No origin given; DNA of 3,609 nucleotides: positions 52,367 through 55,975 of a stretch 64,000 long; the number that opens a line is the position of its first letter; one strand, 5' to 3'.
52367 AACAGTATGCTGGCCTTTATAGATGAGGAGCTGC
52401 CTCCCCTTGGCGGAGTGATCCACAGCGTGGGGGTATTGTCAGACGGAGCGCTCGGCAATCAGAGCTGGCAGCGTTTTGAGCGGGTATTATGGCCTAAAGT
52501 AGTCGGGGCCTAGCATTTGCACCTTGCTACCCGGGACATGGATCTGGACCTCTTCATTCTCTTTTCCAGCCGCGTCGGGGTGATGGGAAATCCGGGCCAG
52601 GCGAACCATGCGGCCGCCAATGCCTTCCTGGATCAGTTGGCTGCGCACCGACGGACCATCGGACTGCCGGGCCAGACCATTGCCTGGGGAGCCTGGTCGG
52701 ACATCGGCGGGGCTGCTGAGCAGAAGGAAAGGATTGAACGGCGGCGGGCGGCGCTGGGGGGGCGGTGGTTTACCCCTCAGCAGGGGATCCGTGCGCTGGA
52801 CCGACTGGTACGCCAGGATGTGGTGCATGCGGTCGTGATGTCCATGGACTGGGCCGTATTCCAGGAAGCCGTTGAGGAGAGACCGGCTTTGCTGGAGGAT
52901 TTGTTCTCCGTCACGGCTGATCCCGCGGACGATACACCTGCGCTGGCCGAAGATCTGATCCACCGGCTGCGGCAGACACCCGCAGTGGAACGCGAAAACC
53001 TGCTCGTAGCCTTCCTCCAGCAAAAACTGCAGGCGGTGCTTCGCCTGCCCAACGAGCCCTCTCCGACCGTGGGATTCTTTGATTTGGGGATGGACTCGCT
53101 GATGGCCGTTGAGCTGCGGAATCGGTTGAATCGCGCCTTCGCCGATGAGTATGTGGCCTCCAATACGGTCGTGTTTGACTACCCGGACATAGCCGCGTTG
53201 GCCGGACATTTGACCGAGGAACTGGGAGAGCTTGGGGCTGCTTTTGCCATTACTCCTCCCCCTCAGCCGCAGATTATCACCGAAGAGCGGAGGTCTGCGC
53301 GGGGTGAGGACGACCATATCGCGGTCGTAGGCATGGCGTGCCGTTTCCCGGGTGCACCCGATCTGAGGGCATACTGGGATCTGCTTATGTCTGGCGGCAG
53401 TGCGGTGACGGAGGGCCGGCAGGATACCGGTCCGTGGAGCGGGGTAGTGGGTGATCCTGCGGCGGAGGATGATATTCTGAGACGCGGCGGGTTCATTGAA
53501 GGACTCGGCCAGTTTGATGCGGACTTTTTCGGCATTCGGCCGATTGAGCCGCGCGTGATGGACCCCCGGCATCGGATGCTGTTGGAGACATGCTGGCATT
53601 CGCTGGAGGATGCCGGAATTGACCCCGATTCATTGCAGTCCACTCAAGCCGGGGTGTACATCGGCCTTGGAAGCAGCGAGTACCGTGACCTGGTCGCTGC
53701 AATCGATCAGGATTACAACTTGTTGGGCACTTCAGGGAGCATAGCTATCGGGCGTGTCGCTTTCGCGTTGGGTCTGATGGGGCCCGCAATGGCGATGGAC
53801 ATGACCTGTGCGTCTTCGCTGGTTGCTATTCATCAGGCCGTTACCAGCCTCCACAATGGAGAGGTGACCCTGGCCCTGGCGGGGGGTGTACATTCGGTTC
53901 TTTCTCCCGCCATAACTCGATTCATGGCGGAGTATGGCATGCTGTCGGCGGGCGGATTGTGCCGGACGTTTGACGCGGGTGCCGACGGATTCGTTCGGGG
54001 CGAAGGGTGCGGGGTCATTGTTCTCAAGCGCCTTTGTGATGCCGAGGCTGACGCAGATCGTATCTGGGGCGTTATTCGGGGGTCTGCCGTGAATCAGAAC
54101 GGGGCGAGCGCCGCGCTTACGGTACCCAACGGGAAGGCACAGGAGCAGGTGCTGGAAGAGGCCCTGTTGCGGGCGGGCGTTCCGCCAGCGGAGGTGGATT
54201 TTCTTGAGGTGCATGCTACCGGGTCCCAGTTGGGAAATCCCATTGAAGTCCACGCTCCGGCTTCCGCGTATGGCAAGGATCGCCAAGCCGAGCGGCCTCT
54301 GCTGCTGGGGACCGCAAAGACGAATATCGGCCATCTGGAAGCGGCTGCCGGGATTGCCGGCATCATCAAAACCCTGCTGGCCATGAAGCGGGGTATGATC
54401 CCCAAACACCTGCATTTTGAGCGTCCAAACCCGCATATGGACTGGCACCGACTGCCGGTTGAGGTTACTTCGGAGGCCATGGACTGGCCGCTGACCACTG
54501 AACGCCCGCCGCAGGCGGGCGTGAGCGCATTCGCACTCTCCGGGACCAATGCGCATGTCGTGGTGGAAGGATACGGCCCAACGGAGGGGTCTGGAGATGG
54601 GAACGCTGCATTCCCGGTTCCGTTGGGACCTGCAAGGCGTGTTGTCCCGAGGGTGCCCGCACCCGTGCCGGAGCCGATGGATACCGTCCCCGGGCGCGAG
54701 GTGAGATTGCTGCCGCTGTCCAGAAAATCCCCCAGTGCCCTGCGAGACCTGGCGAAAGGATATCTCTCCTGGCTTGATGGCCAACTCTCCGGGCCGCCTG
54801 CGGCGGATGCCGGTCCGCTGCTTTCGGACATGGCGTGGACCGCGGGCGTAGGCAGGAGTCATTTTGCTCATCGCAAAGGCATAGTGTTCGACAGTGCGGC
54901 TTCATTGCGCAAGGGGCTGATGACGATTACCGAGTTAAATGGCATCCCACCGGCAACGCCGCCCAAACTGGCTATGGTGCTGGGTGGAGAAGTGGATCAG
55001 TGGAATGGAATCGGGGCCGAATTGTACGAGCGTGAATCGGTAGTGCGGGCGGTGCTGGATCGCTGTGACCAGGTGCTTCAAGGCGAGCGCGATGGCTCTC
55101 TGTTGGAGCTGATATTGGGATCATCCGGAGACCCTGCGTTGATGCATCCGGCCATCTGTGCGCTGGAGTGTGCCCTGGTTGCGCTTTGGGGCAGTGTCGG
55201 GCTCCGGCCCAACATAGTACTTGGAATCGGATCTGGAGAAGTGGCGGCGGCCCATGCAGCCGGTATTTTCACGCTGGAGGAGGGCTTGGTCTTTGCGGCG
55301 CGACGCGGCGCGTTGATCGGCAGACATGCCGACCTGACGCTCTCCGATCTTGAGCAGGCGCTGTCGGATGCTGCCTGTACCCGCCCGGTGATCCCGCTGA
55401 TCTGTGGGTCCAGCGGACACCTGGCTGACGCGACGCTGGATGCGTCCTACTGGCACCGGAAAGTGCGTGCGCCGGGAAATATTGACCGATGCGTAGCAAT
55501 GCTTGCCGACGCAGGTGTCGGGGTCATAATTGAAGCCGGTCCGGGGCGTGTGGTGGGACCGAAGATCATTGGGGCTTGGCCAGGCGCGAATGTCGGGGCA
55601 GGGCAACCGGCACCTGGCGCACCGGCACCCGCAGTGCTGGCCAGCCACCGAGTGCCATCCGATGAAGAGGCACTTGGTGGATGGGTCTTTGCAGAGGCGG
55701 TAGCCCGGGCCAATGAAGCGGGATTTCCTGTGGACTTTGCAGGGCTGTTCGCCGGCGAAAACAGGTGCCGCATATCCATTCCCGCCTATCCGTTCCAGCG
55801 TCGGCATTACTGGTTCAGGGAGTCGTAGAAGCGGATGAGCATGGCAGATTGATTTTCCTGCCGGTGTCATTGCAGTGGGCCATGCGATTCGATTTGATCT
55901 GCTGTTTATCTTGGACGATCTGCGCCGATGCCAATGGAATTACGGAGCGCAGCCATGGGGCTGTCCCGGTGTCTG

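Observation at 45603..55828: Giant single-frame reducing PKS (KS-AT-DH-cMT-ER-KR-ACP-KS-AT) that ends without a carrier or release domain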

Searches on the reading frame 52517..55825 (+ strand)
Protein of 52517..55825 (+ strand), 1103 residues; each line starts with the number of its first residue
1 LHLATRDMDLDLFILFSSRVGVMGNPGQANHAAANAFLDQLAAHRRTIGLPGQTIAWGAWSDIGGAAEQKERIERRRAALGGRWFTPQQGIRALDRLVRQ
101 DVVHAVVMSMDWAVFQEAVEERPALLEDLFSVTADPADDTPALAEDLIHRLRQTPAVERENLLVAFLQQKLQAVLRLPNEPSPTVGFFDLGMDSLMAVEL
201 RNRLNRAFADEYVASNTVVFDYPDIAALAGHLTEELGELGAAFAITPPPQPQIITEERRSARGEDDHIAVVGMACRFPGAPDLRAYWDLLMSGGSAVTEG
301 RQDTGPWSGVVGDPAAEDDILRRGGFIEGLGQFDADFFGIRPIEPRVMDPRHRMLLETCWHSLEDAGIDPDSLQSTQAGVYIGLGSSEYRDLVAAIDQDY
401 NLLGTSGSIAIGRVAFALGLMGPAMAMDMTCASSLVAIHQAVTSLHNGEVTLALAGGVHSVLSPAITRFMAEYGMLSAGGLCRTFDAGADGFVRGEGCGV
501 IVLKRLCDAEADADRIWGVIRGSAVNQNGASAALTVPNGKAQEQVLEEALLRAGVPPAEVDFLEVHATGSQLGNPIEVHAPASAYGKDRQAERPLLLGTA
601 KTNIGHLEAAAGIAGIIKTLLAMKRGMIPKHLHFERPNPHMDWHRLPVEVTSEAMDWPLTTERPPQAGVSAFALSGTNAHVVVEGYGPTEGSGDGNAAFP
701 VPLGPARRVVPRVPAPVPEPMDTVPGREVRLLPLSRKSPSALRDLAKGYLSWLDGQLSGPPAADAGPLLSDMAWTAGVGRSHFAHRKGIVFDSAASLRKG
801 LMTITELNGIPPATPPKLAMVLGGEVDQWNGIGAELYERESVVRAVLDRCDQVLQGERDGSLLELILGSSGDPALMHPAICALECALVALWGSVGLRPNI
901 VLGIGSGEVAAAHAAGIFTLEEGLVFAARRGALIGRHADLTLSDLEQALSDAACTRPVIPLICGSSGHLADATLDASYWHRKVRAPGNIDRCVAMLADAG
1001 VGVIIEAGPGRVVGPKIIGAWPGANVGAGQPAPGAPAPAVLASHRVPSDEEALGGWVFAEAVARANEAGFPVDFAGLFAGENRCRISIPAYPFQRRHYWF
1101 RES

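Call 9: find_homologous_proteins(query=window:52517-55825:+, max_evalue=1e-30)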
Query window:52517-55825:+ (1103 aa): 4127 proteins with E <= 1e-30 among 8000 candidates; the best 120 are listed.
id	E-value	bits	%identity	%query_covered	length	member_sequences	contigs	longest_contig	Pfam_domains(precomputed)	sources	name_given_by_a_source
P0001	0.0e+0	2495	100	100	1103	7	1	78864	PF08659.17,PF00109.33,PF22621.3,PF00550.32,PF02801.29,PF16197.12,PF00698.27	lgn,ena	-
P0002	0.0e+0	1471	61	100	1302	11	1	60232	PF08659.17,PF22336.3,PF00109.33,PF22621.3,PF00550.32,PF13561.13,PF00108.30,PF16197.12,PF00698.27,PF00106.32,PF02801.29,PF13602.13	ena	-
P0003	0.0e+0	1439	61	100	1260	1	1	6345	PF08659.17,PF22336.3,PF00109.33,PF22621.3,PF00550.32,PF13561.13,PF00106.32,PF02801.29,PF16197.12,PF00698.27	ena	-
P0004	0.0e+0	1413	61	100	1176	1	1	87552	PF08659.17,PF22336.3,PF00109.33,PF22621.3,PF00550.32,PF02801.29,PF16197.12,PF00698.27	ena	-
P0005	0.0e+0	1400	61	100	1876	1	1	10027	PF08659.17,PF22336.3,PF00109.33,PF22621.3,PF00550.32,PF13561.13,PF16197.12,PF01370.28,PF22953.4,PF00698.27,PF00107.33,PF00106.32,PF02801.29,PF13602.13,PF08240.18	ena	-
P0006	0.0e+0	1346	58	100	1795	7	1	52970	PF08659.17,PF22336.3,PF00109.33,PF22621.3,PF00550.32,PF13561.13,PF16197.12,PF00698.27,PF00107.33,PF00106.32,PF02801.29,PF13602.13,PF08240.18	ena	-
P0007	0.0e+0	1341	58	100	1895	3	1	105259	PF08659.17,PF22336.3,PF00109.33,PF22621.3,PF00550.32,PF13561.13,PF16197.12,PF00698.27,PF00107.33,PF00106.32,PF02801.29,PF13602.13,PF08240.18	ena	-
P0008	0.0e+0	1340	59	100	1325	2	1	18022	PF08659.17,PF22336.3,PF00109.33,PF22621.3,PF00550.32,PF13561.13,PF00106.32,PF02801.29,PF16197.12,PF13602.13,PF00698.27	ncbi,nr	ncbi:MAG: SDR family NAD(P)-dependent oxidoreductase, partial [Gemmatimonadaceae bacterium]|nr:SDR f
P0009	0.0e+0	1337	58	100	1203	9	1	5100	PF08659.17,PF22336.3,PF00109.33,PF22621.3,PF00550.32,PF13561.13,PF00106.32,PF02801.29,PF16197.12,PF00698.27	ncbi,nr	ncbi:MAG: SDR family NAD(P)-dependent oxidoreductase [Gemmatimonadota bacterium]|nr:SDR family NAD(P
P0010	0.0e+0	1335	58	100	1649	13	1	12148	PF08659.17,PF22336.3,PF00109.33,PF22621.3,PF00550.32,PF13561.13,PF16197.12,PF00698.27,PF00107.33,PF00106.32,PF02801.29,PF13602.13,PF08240.18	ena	-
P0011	0.0e+0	1327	57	100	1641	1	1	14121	PF08659.17,PF22336.3,PF00109.33,PF22621.3,PF00550.32,PF13561.13,PF16197.12,PF00698.27,PF00107.33,PF00106.32,PF02801.29,PF13602.13,PF08240.18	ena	-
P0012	0.0e+0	1324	58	100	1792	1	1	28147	PF08659.17,PF22336.3,PF00109.33,PF22621.3,PF00550.32,PF13561.13,PF16197.12,PF00698.27,PF00107.33,PF00106.32,PF02801.29,PF13602.13,PF08240.18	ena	-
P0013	0.0e+0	1323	58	100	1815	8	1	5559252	PF08659.17,PF22336.3,PF00109.33,PF22621.3,PF00550.32,PF13561.13,PF16197.12,PF22953.4,PF00698.27,PF00107.33,PF00106.32,PF02801.29,PF13602.13,PF08240.18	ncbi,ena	-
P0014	0.0e+0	1319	58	100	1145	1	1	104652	PF08659.17,PF22336.3,PF00109.33,PF22621.3,PF00550.32,PF13561.13,PF00106.32,PF02801.29,PF16197.12,PF00698.27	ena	-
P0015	0.0e+0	1318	57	100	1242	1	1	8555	PF08659.17,PF22336.3,PF00109.33,PF22621.3,PF00550.32,PF13561.13,PF00106.32,PF02801.29,PF16197.12,PF00698.27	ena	-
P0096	0.0e+0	1163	52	100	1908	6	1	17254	PF08659.17,PF22336.3,PF00109.33,PF22621.3,PF00550.32,PF13561.13,PF16197.12,PF00698.27,PF00107.33,PF00106.32,PF02801.29,PF13602.13,PF08240.18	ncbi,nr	ncbi:MAG: SDR family NAD(P)-dependent oxidoreductase [Gemmatimonadales bacterium]|nr:SDR family NAD(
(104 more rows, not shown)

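Call 18: find_encoding_contigs(protein=P0001, flank=10000, max_places=3)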
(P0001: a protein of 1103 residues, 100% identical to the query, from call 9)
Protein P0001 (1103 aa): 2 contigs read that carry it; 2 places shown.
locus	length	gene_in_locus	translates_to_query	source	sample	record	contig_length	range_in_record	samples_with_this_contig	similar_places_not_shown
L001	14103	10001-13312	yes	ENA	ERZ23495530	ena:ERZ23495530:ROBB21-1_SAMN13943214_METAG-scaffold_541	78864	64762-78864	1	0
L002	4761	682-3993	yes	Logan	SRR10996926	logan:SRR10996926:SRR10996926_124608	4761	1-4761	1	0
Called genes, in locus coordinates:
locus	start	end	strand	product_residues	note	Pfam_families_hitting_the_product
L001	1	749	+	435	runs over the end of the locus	PF00464:SHMT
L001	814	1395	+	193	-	-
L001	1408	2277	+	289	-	PF00902:TatC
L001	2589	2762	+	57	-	-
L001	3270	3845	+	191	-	PF00109:ketoacyl-synt, PF00108:Thiolase_N (weak)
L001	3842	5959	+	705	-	PF02801:Ketoacyl-synt_C, PF16197:KAsynt_C_assoc, PF22336:RhiE-like_linker (weak), PF22621:CurL-like_PKS_C, PF00698:Acyl_transf_1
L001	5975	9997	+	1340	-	PF14765:PS-DH, PF08241:Methyltransf_11, PF08242:Methyltransf_12, PF13649:Methyltransf_25, PF22953:SpnB_Rossmann, PF08240:ADH_N, PF00107:ADH_zinc_N, PF13602:ADH_zinc_N_2, +4 more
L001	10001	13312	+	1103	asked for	PF08659:KR, PF00550:PP-binding, PF00109:ketoacyl-synt, PF02801:Ketoacyl-synt_C, PF16197:KAsynt_C_assoc (weak), PF22621:CurL-like_PKS_C, PF00698:Acyl_transf_1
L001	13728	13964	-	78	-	-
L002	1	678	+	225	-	?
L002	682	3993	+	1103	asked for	PF08659:KR, PF00550:PP-binding, PF00109:ketoacyl-synt, PF02801:Ketoacyl-synt_C, PF16197:KAsynt_C_assoc (weak), PF22621:CurL-like_PKS_C, PF00698:Acyl_transf_1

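Call 19: find_encoding_contigs(protein=P0013, flank=10000, max_places=3)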
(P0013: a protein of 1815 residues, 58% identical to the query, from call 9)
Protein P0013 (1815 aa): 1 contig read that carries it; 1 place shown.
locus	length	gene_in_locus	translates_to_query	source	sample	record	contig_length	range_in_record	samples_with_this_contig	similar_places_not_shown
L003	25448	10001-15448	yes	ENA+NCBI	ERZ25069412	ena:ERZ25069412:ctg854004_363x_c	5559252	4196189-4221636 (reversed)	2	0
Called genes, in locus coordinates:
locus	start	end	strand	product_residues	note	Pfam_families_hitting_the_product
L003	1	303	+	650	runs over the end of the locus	PF20581:DUF6785, PF20580:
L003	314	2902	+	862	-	PF13428:TPR_14 (faint), PF07719:TPR_2 (faint), PF14559:TPR_19 (faint), PF23914:TPR_CcmH_CycH (weak)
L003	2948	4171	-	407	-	PF13360:PQQ_2, PF13570:Beta-prop_ACSF4, PF01011:PQQ (faint), PF13360:PQQ_2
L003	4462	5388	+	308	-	PF00561:Abhydrolase_1 (weak), PF12697:Abhydrolase_6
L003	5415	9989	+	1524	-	PF00109:ketoacyl-synt, PF02801:Ketoacyl-synt_C, PF16197:KAsynt_C_assoc, PF22621:CurL-like_PKS_C, PF22336:RhiE-like_linker, PF00698:Acyl_transf_1, PF21089:PKS_DH_N, PF14765:PS-DH, +3 more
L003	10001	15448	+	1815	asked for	PF08240:ADH_N, PF00107:ADH_zinc_N, PF13602:ADH_zinc_N_2, PF00106:adh_short, PF08659:KR, PF13561:adh_short_C2, PF00550:PP-binding, PF00109:ketoacyl-synt, +6 more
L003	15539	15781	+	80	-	PF00550:PP-binding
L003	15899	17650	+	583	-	PF00860:Xan_ur_permease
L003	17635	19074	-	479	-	PF00884:Sulfatase, PF01663:Phosphodiest (weak)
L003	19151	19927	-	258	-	PF05721:PhyH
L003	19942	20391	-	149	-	PF13378:MR_MLE_C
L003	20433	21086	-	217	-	PF02746:MR_MLE_N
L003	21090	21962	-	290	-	PF08450:SGL, PF01436:NHL (faint)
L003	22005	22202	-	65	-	PF10049:DUF2283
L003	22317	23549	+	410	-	PF01773:Nucleos_tra2_N, PF07670:Gate, PF07662:Nucleos_tra2_C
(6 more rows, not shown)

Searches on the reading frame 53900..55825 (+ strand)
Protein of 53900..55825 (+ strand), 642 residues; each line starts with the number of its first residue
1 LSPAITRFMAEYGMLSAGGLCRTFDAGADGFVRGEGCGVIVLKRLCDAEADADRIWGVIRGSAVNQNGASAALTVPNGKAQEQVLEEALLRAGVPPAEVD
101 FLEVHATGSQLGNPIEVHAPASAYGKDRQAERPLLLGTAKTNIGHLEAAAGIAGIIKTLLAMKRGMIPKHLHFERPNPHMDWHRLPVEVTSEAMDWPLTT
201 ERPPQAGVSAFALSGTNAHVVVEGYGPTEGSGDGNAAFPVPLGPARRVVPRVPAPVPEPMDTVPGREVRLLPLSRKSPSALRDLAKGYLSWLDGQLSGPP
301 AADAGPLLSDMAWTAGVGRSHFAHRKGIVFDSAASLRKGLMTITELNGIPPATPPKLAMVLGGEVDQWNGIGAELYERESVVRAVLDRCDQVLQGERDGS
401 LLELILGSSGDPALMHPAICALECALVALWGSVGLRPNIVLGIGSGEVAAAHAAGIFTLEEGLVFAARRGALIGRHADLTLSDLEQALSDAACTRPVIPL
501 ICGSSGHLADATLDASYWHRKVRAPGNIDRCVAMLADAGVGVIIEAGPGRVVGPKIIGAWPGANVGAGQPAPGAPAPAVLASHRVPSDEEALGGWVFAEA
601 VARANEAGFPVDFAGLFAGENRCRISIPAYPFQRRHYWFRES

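Call 22: find_related_loci(query=A1, collection=genome_contigs, flank=10000)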
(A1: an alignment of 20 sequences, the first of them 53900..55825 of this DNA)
Query A1 (642 aa) in genome_contigs; peptide patterns used: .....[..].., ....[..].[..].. (x = any residue, [..] = any of these).
600 stretches matched a pattern (row limit reached: there are more); 518 encode a relative of the query (tblastn E <= 1e-3); the best 80 are kept; 79 distinct loci.
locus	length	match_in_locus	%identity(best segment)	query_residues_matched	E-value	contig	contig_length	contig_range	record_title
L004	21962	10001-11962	54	1-640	0e+0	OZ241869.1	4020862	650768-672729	MAG: Longimicrobiales bacterium isolate 4d932f89-bb95-4433-bef4-8436000ce683 genome assembly, chromosome: 1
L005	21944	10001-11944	55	1-642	0e+0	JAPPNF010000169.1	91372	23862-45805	MAG: Deltaproteobacteria bacterium isolate RHO3_bin_65 NODE_593_length_91372_cov_195.605681, whole genome shotgun sequen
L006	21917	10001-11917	51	1-639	0e+0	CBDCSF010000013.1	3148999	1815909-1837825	MAG: Paracoccaceae bacterium isolate 97bba2ad-1108-4fa6-af56-abc41972f57a genome assembly, contig: contig_13, whole geno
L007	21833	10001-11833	54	1-639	0e+0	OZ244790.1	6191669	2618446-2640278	MAG: Candidatus Latescibacterota bacterium isolate 46c83e85-0880-45c6-8d78-79488e6eca4b genome assembly, chromosome: 1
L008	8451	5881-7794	53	1-639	0e+0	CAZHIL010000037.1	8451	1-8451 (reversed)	MAG TPA_asm: uncultured Albidovulum sp. isolate SRP338948_co1_60 genome assembly, contig: k141_359918, whole genome shot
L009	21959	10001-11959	52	1-639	0e+0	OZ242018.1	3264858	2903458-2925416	MAG: Dehalococcoidia bacterium isolate be0a7399-3cfc-4bfb-8065-0cf5b5fd85b7 genome assembly, chromosome: 1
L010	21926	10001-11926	54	1-641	0e+0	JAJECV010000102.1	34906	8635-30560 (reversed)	MAG: Rhodothermales bacterium isolate jk18xAbins.42 k141_880708, whole genome shotgun sequence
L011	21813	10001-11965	52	1-638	0e+0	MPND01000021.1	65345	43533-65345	MAG: SAR202 cluster bacterium bin90 NODE_776_length_65345_cov_7.85906_ID_1551, whole genome shotgun sequence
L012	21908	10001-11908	52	1-638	0e+0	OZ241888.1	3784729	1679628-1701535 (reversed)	MAG: Dehalococcoidia bacterium isolate 46affbec-5afd-4908-a2aa-6a71a6f589da genome assembly, chromosome: 1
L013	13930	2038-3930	56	1-639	0e+0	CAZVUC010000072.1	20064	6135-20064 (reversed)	MAG TPA_asm: uncultured Syntrophobacterales bacterium isolate SRP338948_co1_39 genome assembly, contig: k141_191531, who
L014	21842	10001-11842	54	1-639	0e+0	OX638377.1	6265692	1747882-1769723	MAG: uncultured Latescibacteria bacterium isolate 96736c8f-e424-4c7a-a7cc-5c0d8e7e2df7 genome assembly, chromosome: 1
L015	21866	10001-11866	51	1-638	0e+0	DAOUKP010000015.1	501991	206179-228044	MAG TPA_asm: Dehalococcoidia bacterium isolate S7_351 k113_224430, whole genome shotgun sequence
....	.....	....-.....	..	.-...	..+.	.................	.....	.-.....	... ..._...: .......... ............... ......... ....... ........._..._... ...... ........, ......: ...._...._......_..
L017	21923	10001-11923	51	1-642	0e+0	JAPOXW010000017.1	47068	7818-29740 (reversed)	MAG: Gammaproteobacteria bacterium isolate COS4_bin_16 NODE_754_length_47068_cov_20.6027, whole genome shotgun sequence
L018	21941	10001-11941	53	1-638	0e+0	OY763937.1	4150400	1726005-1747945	MAG: Alphaproteobacteria bacterium isolate 94459814-87f5-4eb9-ae2d-17e88b2d30f0 genome assembly, chromosome: 1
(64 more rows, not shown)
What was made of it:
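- Closest known: Sup. Same: Homologues come almost entirely from sponge-symbiont MAGs of many phyla (call 22).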

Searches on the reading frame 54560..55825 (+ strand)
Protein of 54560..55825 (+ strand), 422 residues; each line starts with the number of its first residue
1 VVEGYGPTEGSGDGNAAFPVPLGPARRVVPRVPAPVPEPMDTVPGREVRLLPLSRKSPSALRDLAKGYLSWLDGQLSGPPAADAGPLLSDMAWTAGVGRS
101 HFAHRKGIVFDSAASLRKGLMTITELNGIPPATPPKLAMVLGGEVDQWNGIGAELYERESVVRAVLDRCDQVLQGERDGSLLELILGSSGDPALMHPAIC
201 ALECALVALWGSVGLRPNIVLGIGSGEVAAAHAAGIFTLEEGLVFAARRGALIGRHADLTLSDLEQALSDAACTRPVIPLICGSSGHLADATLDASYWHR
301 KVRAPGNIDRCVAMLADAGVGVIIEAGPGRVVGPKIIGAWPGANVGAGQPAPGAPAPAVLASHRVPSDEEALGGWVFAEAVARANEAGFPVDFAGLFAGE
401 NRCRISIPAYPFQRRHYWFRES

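Call 63: search_protein_families(library=pfam, proteins=[window:54560-55825:+], max_evalue=0.01)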
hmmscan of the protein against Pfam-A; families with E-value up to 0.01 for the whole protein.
window:54560-55825:+ (422 aa): 3 families
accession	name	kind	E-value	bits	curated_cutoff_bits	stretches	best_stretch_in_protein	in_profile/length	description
PF00698.26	Acyl_transf_1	-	2.5e-23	83.5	32.7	1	143-253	6-120/319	Acyl transferase domain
PF22621.2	CurL-like_PKS_C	-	3.9e-11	43.2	27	1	50-119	2-63/64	CurL-like, PKS C-terminal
PF22336.2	RhiE-like_linker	-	1.3e-05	25.6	27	1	53-121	2-61/67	RhiE-like, KS-MAT linker domain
